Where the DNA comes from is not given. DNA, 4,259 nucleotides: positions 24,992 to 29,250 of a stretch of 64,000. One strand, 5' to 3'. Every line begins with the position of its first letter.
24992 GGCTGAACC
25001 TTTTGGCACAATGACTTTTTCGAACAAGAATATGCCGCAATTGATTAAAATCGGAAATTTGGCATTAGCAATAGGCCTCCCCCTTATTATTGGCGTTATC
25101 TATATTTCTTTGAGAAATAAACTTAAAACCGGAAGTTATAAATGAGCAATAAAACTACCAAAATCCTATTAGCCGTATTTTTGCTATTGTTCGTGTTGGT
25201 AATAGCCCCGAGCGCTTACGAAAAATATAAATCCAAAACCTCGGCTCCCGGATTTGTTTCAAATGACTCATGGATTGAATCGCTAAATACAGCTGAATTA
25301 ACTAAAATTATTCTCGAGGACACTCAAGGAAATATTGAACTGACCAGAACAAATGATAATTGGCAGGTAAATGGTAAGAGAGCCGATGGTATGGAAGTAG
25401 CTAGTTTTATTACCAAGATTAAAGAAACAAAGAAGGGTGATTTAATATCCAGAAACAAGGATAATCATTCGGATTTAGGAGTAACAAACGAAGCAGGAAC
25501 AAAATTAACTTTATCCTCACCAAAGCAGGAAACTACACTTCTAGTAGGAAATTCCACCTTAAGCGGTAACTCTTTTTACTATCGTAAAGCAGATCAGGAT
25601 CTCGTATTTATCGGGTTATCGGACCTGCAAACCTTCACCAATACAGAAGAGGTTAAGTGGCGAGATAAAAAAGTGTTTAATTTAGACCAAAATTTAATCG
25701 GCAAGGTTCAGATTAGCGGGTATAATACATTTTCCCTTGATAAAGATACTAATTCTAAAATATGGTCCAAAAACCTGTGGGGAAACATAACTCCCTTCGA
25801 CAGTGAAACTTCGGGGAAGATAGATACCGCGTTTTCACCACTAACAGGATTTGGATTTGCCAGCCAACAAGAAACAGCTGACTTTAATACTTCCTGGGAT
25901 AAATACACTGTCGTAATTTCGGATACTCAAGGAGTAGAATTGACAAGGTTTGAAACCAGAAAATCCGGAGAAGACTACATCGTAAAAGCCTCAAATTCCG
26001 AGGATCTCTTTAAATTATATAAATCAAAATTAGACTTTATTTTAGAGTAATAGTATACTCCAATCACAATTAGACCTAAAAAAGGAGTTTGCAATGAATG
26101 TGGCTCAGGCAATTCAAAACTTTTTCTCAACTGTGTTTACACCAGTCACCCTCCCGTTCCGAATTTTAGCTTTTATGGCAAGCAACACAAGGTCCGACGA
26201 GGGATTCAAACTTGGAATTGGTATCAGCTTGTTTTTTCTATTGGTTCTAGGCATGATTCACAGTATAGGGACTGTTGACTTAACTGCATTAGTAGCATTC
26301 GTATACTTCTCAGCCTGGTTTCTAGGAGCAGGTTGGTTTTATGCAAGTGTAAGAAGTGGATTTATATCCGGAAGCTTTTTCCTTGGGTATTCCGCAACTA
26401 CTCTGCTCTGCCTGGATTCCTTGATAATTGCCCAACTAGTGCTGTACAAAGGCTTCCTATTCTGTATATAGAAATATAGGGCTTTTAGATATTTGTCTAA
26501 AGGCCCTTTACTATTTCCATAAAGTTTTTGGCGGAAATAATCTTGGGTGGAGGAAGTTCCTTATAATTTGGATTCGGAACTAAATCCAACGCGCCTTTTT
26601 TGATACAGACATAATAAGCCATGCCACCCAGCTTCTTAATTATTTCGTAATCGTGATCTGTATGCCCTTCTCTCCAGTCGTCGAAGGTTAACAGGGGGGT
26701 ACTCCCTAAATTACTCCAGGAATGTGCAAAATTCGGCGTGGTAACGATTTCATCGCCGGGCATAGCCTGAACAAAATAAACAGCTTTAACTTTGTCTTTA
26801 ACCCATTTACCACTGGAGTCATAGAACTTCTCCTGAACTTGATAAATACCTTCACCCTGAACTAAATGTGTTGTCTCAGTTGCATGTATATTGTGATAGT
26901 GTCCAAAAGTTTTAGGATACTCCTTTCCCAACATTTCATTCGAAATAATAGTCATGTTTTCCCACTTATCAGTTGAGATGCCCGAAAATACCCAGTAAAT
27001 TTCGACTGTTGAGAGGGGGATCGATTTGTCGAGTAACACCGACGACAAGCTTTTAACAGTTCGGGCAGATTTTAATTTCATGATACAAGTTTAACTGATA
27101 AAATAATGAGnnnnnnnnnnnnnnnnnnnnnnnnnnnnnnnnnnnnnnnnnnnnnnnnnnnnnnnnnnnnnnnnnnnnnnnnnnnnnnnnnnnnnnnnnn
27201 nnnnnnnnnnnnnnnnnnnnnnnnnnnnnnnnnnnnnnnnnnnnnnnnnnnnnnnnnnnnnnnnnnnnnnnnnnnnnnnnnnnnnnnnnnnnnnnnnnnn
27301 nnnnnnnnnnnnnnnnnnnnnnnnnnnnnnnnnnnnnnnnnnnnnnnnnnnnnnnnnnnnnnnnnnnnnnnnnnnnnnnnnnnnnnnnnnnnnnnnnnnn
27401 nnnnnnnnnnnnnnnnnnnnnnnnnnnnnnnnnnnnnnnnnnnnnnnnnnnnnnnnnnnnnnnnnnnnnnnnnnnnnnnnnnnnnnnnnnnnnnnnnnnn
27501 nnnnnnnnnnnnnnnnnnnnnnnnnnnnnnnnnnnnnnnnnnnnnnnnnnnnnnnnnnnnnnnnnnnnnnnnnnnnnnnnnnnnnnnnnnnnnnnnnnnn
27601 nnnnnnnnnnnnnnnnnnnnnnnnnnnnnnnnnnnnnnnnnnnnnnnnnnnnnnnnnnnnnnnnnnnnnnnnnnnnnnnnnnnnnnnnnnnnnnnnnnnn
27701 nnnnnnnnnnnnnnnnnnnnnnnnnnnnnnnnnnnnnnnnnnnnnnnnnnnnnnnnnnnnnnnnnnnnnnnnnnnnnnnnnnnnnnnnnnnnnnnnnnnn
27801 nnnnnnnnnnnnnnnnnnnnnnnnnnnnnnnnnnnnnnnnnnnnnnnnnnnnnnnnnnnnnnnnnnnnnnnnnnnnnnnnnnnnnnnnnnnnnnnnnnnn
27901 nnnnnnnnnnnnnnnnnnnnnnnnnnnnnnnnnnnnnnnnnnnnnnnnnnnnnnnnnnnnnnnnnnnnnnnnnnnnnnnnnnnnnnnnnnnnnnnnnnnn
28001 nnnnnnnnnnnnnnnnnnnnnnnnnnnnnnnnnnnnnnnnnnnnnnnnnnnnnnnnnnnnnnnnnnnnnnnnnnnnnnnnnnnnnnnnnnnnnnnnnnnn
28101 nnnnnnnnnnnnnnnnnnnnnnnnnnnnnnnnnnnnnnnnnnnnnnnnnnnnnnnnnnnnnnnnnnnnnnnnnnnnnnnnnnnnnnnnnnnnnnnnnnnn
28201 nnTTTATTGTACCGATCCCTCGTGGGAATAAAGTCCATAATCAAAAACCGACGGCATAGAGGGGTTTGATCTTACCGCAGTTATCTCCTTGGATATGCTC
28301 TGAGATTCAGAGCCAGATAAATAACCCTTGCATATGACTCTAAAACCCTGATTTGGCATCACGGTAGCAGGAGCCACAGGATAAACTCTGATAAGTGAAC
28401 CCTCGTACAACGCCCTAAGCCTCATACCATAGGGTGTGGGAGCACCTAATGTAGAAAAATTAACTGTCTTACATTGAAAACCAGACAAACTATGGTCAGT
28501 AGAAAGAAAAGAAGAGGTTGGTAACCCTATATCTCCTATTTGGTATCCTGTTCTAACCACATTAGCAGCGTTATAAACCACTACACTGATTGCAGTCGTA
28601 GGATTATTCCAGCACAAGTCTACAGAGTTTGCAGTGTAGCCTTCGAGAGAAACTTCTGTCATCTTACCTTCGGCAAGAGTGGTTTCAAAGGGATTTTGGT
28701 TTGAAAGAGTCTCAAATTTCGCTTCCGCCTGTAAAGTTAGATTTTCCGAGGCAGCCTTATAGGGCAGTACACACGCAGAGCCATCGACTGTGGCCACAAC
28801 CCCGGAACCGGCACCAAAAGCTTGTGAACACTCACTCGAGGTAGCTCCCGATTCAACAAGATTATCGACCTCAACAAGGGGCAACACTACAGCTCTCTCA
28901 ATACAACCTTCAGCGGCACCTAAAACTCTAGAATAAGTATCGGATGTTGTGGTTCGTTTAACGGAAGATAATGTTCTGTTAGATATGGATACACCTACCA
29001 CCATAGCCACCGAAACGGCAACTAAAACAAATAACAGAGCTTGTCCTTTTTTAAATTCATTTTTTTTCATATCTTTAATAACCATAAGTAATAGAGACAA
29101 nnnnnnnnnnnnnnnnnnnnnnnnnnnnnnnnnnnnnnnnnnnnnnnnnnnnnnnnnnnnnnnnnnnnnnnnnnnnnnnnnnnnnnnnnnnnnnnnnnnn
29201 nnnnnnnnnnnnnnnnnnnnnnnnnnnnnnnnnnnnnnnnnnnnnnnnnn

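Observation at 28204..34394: Operon encoding a giant secreted protein with five tandem knottin-like cystine modules, flanked by a dedicated DsbA-like oxidoreductase and a pilin-like protein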

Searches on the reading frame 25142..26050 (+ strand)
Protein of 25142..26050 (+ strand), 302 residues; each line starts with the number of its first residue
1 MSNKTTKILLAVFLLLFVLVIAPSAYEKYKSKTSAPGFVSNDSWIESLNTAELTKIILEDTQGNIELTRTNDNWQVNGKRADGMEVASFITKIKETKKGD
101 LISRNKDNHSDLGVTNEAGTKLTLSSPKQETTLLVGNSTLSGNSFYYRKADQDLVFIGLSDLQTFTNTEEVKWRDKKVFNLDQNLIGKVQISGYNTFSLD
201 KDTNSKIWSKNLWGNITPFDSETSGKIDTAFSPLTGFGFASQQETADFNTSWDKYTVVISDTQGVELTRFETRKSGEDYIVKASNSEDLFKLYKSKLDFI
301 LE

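Call 93: search_protein_families(library=pfam, proteins=[window:25142-26050:+], max_evalue=0.001)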
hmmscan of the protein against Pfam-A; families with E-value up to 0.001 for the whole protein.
window:25142-26050:+ (302 aa): 1 family
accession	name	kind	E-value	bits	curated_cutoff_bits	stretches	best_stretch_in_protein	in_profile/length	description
PF14238.11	DUF4340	-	3.1e-13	50.8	25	1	81-235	11-160/183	Domain of unknown function (DUF4340)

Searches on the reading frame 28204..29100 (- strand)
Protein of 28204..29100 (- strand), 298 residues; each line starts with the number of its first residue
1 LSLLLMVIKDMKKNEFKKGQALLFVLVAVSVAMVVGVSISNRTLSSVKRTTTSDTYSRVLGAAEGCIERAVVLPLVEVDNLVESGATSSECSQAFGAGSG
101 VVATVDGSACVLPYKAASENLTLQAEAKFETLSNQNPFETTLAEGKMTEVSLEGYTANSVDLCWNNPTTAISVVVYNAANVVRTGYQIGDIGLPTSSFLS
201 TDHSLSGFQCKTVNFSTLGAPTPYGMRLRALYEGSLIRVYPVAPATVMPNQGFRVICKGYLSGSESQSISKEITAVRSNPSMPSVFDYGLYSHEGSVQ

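Call 3: search_protein_families(library=pfam, proteins=[window:28204-29100:-], max_evalue=1)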
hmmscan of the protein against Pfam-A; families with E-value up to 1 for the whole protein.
window:28204-29100:- (298 aa): 2 families
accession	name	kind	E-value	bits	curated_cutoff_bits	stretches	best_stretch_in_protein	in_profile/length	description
PF01737.22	Ycf9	-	0.17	12.3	22.3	1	20-37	3-20/58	YCF9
PF11859.13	DUF3379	-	0.26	11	33.2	1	6-48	62-104/232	Protein of unknown function (DUF3379)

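Call 4: search_protein_families(library=ncbifam, proteins=[window:28204-29100:-], max_evalue=1)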
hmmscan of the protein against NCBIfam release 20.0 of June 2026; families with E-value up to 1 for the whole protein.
window:28204-29100:- (298 aa): 2 families
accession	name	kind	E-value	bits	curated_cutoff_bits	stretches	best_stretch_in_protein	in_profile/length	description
NF037980.1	T2SS_GspK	equivalog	0.012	15.2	130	1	18-68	2-52/307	type II secretion system minor pseudopilin GspK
TIGR03043.1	PS_II_psbZ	equivalog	0.03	14.2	39.95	1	20-39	3-22/58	photosystem II reaction center protein PsbZ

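Call 15: find_homologous_proteins(query=window:28204-29070:-)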
Query window:28204-29070:- (288 aa): 2 proteins with E <= 0.001 among 2769 candidates.
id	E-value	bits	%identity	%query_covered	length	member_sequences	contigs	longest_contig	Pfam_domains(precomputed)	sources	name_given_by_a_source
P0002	2.1e-182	622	100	100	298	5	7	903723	-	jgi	-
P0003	9.0e-68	247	47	98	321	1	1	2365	-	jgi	jgi:hypothetical protein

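Call 16: find_encoding_contigs(protein=P0003, flank=10000)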
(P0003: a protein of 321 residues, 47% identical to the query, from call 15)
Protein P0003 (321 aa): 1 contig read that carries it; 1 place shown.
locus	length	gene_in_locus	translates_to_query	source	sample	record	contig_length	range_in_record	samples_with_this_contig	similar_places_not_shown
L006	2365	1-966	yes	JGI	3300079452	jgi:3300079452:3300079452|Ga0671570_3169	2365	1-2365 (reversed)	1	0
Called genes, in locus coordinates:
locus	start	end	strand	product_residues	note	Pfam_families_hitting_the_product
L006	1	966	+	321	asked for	?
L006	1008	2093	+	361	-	PF04055:Radical_SAM (weak), PF12836:HHH_3 (weak)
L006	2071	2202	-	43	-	-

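Call 30: find_related_loci(query=A2, collection=metagenome_contigs, flank=10000)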
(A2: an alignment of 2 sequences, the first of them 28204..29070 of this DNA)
Query A2 (288 aa) in metagenome_contigs; peptide patterns used: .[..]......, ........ (x = any residue, [..] = any of these).
282 stretches matched a pattern, but none encodes a relative of the query by tblastn (E <= 1e-3).

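Call 40: find_related_loci(query=A3, collection=genome_contigs, flank=10000)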
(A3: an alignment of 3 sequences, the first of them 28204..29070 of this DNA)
Query A3 (288 aa) in genome_contigs; peptide patterns used: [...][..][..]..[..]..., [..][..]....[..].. (x = any residue, [..] = any of these).
268 stretches matched a pattern; 12 encode a relative of the query (tblastn E <= 1e-3); 12 distinct loci.
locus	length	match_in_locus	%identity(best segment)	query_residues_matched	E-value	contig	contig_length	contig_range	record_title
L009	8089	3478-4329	32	1-288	7e-35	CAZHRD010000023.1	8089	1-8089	MAG TPA_asm: uncultured Candidatus Saccharibacteria bacterium isolate binchicken_co129_933 genome assembly, contig: NODE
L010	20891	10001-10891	29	4-287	7e-34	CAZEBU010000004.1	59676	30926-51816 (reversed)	MAG TPA_asm: uncultured Candidatus Saccharibacteria bacterium isolate SRP128015_co2_294 genome assembly, contig: NODE_82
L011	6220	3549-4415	29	5-282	1e-30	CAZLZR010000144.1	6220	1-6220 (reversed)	MAG TPA_asm: uncultured Acetivibrio sp. isolate binchicken_co152_19 genome assembly, contig: NODE_12522_length_6220_cov_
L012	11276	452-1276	28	4-282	2e-27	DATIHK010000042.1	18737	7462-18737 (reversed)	MAG TPA_asm: Candidatus Saccharimonadales bacterium isolate SMAG_U15636 k141_1165801, whole genome shotgun sequence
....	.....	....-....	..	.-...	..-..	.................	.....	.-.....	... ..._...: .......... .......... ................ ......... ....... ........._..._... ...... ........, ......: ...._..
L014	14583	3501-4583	27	1-282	1e-20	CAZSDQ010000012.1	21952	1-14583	MAG TPA_asm: uncultured Candidatus Saccharibacteria bacterium isolate binchicken_co117_468 genome assembly, contig: NODE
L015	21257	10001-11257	32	1-288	1e-20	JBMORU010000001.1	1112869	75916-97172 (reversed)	MAG: Patescibacteria group bacterium isolate Betzabe_MAG188 MAG188_1, whole genome shotgun sequence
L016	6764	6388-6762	36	4-140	5e-19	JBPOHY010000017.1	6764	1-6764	MAG: candidate division WWE3 bacterium isolate MAG_425 c_000000405820, whole genome shotgun sequence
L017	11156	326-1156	33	7-283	8e-30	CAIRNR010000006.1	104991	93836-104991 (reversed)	uncultured candidate division WWE3 bacterium isolate AM-2014_bin-1800 genome assembly, contig: bin-1800:6/8, whole genom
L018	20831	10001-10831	30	4-287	3e-35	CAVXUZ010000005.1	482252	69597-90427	MAG: uncultured candidate division WWE3 bacterium isolate MFD04716.bin.1.185 genome assembly, contig: contig_27056, whol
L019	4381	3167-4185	29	3-284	1e-16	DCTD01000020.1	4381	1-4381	MAG TPA_asm: Patescibacteria group bacterium UBA1449 UBA1449_contig_12788, whole genome shotgun sequence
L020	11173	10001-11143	51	8-282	2e-12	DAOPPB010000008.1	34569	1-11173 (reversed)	MAG TPA_asm: bacterium isolate AMR_MDS_1559 NODE_1647_length_34569_cov_7.173495, whole genome shotgun sequence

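Call 49: search_protein_families(library=pfam, alignment_id=A5, max_evalue=1)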
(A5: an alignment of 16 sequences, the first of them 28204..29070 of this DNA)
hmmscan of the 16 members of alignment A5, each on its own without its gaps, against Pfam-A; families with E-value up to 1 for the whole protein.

A. member 1, window:28204-29070:- (288 aa): 1 family
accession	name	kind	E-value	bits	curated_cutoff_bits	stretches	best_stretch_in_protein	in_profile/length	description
PF01737.22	Ycf9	-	0.18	12.2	22.3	1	10-27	3-20/58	YCF9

B. families by the number of members that match (of 16 scanned): 11 families
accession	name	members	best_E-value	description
PF14341.11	PilX_N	3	0.041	PilX N-terminal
PF17259.7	DUF5325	2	0.047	Family of unknown function (DUF5325)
PF01737.22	Ycf9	2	0.16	YCF9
PF08184.16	Cuticle_2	1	0.02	Cuticle protein 7 isoform family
PF24595.1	DUF7619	1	0.03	Domain of unknown function (DUF7619)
PF17304.8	OM14_C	1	0.11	Mitochondrial outer membrane protein OM14, C-terminal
PF12555.13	SteA-like_C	1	0.13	SteA-like C-terminal domain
PF14677.12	FANCI_S3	1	0.13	FANCI solenoid 3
PF18179.6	SUa-2TM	1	0.2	SMODS- and Ubiquitin system-associated 2TM effector domain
PF12902.13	Ferritin-like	1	0.23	Ferritin-like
PF09682.15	Phage_holin_6_1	1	0.38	Bacteriophage holin of superfamily 6 (Holin_LLH)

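Call 50: search_solved_structures(query=A5, max_evalue=10, show_alignments=3)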
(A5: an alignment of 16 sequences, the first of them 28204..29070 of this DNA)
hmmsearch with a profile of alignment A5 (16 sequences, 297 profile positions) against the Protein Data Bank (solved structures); distinct sequences matched with E-value up to 10: 3.
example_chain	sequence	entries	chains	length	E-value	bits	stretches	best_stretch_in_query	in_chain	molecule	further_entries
1psu_A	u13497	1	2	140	0.57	12.6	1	79-147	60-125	Phenylacetic acid degradation protein PaaI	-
2fs2_A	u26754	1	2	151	0.68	12.4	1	79-147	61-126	Phenylacetic acid degradation protein paaI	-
4gfh_A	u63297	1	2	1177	1.1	11.7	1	45-126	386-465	DNA topoisomerase 2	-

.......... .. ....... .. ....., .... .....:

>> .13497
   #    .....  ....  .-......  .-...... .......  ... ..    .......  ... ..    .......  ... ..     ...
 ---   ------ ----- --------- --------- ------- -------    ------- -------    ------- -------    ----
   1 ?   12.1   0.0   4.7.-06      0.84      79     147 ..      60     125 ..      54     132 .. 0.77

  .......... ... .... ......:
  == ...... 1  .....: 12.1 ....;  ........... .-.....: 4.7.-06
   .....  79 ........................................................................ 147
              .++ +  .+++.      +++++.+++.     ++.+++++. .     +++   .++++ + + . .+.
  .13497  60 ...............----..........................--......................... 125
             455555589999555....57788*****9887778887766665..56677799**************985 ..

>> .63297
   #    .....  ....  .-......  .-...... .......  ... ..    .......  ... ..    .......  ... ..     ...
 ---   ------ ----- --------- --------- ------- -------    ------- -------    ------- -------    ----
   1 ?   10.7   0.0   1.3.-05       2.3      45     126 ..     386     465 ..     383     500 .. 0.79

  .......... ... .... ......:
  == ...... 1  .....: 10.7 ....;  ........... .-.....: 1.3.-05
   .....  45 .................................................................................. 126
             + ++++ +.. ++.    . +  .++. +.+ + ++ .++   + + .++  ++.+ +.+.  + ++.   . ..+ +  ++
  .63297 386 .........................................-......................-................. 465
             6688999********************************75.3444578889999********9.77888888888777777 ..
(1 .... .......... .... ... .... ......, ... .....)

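Call 80: search_protein_families(library=pfam, proteins=[L010:94-1293:+, L010:1340-1837:+, L010:1881-2762:+, L010:10860-11330:+, L010:11843-12373:+, L010:13937-14497:+, L010:15346-16374:+, L010:16378-16929:+, L010:16925-17746:+, L010:6481-9966:+], max_evalue=0.01)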
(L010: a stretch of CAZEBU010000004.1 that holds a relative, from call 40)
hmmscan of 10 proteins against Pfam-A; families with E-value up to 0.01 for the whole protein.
L010:94-1293:+ (400 aa): 1 family
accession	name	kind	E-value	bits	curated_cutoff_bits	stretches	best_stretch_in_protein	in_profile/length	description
PF00482.28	T2SSF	-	1.6e-65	219.2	25.2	2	67-190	1-125/125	Type II secretion system (T2SS), protein F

L010:1340-1837:+ (166 aa): 1 family
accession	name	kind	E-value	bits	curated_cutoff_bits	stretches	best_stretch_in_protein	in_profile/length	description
PF07963.17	N_methyl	-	1.6e-10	40.6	21.2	1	2-28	1-27/27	Prokaryotic N-terminal methylation motif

L010:1881-2762:+ (294 aa): 2 families
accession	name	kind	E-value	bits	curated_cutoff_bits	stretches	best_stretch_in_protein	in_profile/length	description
PF06750.18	A24_N_bact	-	4.5e-29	100.8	23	1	15-93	3-81/84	Bacterial Peptidase A24 N-terminal domain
PF01478.23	Peptidase_A24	-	1.9e-06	28.7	26.5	2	182-251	33-103/104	Type IV leader peptidase family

L010:10860-11330:+ (157 aa): 1 family
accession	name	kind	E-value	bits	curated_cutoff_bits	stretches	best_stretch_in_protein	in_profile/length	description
PF07963.17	N_methyl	-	8.4e-05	22.4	21.2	1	18-40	4-26/27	Prokaryotic N-terminal methylation motif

L010:11843-12373:+ (177 aa): 3 families
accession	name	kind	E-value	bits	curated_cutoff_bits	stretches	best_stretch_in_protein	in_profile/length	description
PF07963.17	N_methyl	-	1.2e-07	31.4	21.2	1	8-33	2-27/27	Prokaryotic N-terminal methylation motif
PF06305.16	LapA_dom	-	0.0047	17.2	28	1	15-60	19-62/64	Lipopolysaccharide assembly protein A domain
PF08334.16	T2SSG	-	0.0055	17.2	21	0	42-75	6-39/108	Type II secretion system (T2SS), protein G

L010:13937-14497:+ (187 aa): 1 family
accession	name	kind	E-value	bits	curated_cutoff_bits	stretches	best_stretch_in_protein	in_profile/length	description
PF07963.17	N_methyl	-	1.8e-05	24.6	21.2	1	8-30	3-25/27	Prokaryotic N-terminal methylation motif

L010:15346-16374:+ (343 aa): 3 families
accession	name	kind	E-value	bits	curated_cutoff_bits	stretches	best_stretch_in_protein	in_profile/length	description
PF11104.14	PilM_2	-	1.1e-53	182.8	27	1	6-342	1-339/340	Type IV pilus assembly protein PilM;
PF14450.12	FtsA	-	1.3e-07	32.4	31.8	1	182-309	3-113/127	Cell division protein FtsA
PF06723.19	MreB_Mbl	-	3.6e-05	23.2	27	0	160-224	129-192/327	MreB/Mbl protein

L010:16378-16929:+ (184 aa): 2 families
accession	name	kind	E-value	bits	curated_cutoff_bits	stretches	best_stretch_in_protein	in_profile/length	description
PF05137.18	PilN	-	3e-10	40.5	22.8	1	100-164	1-63/78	Fimbrial assembly protein (PilN)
PF04977.20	DivIC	-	0.0048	17.1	28.9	0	31-72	3-44/80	Septum formation initiator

L010:16925-17746:+ (274 aa): 1 family
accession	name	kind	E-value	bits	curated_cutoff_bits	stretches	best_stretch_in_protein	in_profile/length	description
PF04350.18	PilO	-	5.1e-07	30.4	22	1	64-195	8-135/145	Pilus assembly protein, PilO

L010:6481-9966:+ (1162 aa): 0 families

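Call 94: search_protein_families(library=ncbifam, alignment_id=A5, max_evalue=1)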
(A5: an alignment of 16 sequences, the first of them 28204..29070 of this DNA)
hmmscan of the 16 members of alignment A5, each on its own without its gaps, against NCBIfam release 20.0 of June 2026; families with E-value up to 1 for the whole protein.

A. member 1, window:28204-29070:- (288 aa): 2 families
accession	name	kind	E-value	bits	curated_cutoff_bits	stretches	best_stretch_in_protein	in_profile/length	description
NF037980.1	T2SS_GspK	equivalog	0.011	15.3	130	1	8-58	2-52/307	type II secretion system minor pseudopilin GspK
TIGR03043.1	PS_II_psbZ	equivalog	0.031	14.2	39.95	1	10-29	3-22/58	photosystem II reaction center protein PsbZ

B. families by the number of members that match (of 16 scanned): 10 families
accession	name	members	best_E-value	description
NF037980.1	T2SS_GspK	4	0.011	type II secretion system minor pseudopilin GspK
NF051896.1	tapirin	3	0.026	cellulose-binding protein tapirin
TIGR03043.1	PS_II_psbZ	2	0.031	photosystem II reaction center protein PsbZ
NF007848.0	PRK10557.1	1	0.0044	prepilin peptidase-dependent protein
TIGR03638.1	cas1_ECOLI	1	0.059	type I-E CRISPR-associated endonuclease Cas1e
NF010395.0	PRK13823.1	1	0.12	conjugal transfer protein TrbD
TIGR04353.1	PqqD_rel_X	1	0.13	HPr-rel-A system PqqD family peptide chaperone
NF051432.1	PepSY_MTB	1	0.14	PepSY domain-containing protein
NF009119.0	PRK12470.1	1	0.14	amidase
NF050032.1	Rv1733c_fam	1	0.21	Rv1733c family protein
